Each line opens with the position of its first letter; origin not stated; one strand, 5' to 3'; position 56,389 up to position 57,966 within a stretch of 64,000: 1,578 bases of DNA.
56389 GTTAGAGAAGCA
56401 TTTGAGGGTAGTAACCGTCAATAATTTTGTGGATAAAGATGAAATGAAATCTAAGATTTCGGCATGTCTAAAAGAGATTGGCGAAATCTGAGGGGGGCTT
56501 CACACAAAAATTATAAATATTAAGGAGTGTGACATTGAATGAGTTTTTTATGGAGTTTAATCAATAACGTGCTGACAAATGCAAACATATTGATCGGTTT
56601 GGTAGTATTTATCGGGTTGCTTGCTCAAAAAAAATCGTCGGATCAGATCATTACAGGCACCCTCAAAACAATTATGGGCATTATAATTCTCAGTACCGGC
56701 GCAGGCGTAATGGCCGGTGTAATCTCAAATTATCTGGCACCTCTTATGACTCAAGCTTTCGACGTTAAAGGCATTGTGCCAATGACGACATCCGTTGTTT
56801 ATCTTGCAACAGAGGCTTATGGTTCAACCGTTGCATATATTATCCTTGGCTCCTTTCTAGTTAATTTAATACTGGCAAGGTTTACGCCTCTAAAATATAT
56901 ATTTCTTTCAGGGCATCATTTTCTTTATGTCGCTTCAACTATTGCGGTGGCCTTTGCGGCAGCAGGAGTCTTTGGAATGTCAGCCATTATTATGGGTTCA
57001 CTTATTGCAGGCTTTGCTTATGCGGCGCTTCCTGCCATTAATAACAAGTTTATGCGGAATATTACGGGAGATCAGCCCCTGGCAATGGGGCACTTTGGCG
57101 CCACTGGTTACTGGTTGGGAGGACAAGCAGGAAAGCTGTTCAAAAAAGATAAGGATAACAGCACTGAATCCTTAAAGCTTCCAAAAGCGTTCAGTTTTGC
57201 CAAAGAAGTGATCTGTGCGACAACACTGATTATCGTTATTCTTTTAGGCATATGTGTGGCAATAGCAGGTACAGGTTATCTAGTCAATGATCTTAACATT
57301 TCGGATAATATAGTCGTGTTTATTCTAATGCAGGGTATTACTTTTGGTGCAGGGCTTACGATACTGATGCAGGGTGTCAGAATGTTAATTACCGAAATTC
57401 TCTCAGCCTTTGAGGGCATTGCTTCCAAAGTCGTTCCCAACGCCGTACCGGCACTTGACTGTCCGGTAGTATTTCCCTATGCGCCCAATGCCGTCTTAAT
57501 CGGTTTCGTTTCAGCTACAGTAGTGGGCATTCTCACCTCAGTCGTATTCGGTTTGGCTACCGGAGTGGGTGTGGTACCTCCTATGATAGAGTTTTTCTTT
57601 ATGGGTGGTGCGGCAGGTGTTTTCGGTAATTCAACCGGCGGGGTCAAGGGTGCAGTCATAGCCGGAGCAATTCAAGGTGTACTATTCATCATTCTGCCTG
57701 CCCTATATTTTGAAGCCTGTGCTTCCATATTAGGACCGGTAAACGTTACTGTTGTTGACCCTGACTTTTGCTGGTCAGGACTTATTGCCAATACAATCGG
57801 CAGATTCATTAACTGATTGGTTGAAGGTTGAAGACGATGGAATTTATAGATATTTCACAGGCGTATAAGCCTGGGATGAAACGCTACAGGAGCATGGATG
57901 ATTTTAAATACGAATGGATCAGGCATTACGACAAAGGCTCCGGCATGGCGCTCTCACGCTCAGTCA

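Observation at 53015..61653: Ascorbate-family PTS locus with an enzyme set that matches no known Ula/Sga pathway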

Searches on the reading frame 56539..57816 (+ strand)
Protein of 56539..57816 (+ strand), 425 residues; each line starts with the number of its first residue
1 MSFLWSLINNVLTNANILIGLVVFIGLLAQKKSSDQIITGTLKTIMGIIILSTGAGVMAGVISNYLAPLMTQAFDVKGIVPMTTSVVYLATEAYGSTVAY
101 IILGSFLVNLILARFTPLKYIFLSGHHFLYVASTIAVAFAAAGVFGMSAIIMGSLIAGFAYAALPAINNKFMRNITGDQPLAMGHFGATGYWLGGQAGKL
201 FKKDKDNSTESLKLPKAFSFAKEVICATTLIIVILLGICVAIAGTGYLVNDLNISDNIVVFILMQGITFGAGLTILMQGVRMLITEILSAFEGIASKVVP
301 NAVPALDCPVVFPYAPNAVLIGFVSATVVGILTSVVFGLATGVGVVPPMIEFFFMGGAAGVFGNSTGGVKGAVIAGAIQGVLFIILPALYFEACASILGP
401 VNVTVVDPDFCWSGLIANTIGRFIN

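Call 3: search_protein_families(library=pfam, proteins=[window:56539-57816:+], max_evalue=0.001)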
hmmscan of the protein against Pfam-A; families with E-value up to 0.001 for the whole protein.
window:56539-57816:+ (425 aa): 1 family
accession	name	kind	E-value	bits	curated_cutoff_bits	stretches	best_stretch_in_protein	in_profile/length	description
PF03611.19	EIIC-GAT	-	6e-105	352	24.2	1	10-409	1-394/394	PTS system sugar-specific permease component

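Call 4: search_protein_families(library=ncbifam, proteins=[window:56539-57816:+], max_evalue=0.001)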
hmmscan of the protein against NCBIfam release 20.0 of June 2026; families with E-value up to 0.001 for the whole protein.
window:56539-57816:+ (425 aa): 7 families
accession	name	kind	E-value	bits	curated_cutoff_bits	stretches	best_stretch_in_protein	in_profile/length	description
NF006919.1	PRK09410.1-1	equivalog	2.4e-128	428.5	380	1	7-420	3-413/415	PTS ascorbate transporter subunit IIC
NF009553.0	PRK12997.1-5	subfamily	7.7e-121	403.8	423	1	2-424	2-422/426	PTS sugar transporter subunit IIC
NF009551.0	PRK12997.1-3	equivalog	1.8e-99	334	657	1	2-417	2-413/433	PTS sugar transporter subunit IIC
NF009549.0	PRK12996.1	equivalog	3.4e-97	326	890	1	8-424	10-423/463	PTS ascorbate transporter subunit IIC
NF007094.0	PRK09548.1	equivalog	3.1e-78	263.7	687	1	3-385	7-400/598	PTS ascorbate-specific subunit IIBC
NF009550.0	PRK12997.1-1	equivalog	8e-41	140.3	583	1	4-383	11-396/447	PTS sugar transporter subunit IIC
NF009552.0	PRK12997.1-4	equivalog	6.4e-29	101.2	921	1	7-389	11-411/477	PTS sugar transporter subunit IIC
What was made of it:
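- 56539..57816 (+): EIIC permease of the L-ascorbate (SgaT/UlaA) family, with a substrate pocket that differs from UlaA. NF006919 scores 428.5 bits against a cutoff of 380 (calls 3, 4).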

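Call 33: search_solved_structures(query=window:56539-57816:+, max_evalue=0.001, show_alignments=1)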
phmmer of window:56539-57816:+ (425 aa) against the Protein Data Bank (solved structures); distinct sequences matched with E-value up to 0.001: 2.
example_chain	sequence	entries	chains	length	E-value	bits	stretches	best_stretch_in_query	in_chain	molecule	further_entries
4rp8_A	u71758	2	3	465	4.9e-42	147.6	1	7-384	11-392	Ascorbate-specific permease IIC component UlaA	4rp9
5zov_A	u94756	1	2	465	2.6e-41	145.2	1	5-388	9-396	PTS ascorbate-specific subunit IIBC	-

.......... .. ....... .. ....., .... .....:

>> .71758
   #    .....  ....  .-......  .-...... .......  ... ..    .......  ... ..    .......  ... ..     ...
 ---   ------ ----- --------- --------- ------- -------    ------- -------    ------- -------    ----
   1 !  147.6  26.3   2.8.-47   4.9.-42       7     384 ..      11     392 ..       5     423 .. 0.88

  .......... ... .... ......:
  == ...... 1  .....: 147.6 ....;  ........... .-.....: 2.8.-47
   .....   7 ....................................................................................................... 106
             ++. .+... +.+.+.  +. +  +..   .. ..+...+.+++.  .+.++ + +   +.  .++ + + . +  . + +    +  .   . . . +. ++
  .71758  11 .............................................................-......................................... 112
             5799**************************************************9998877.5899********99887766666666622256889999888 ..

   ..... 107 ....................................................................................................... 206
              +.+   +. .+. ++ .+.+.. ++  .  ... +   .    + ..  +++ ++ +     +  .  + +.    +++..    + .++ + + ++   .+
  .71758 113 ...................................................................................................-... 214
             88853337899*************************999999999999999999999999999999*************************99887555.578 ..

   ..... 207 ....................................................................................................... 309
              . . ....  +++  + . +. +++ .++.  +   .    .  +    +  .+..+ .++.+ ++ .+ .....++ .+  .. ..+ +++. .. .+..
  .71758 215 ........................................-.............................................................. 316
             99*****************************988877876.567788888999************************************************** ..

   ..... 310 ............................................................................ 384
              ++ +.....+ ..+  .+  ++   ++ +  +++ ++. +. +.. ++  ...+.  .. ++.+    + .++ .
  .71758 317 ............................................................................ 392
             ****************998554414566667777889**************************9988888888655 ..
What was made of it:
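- On Ula/Sga L-ascorbate utilisation system: The protein aligns with UlaA 4rp8 at 4.9e-42 (calls 3, 4, 33).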
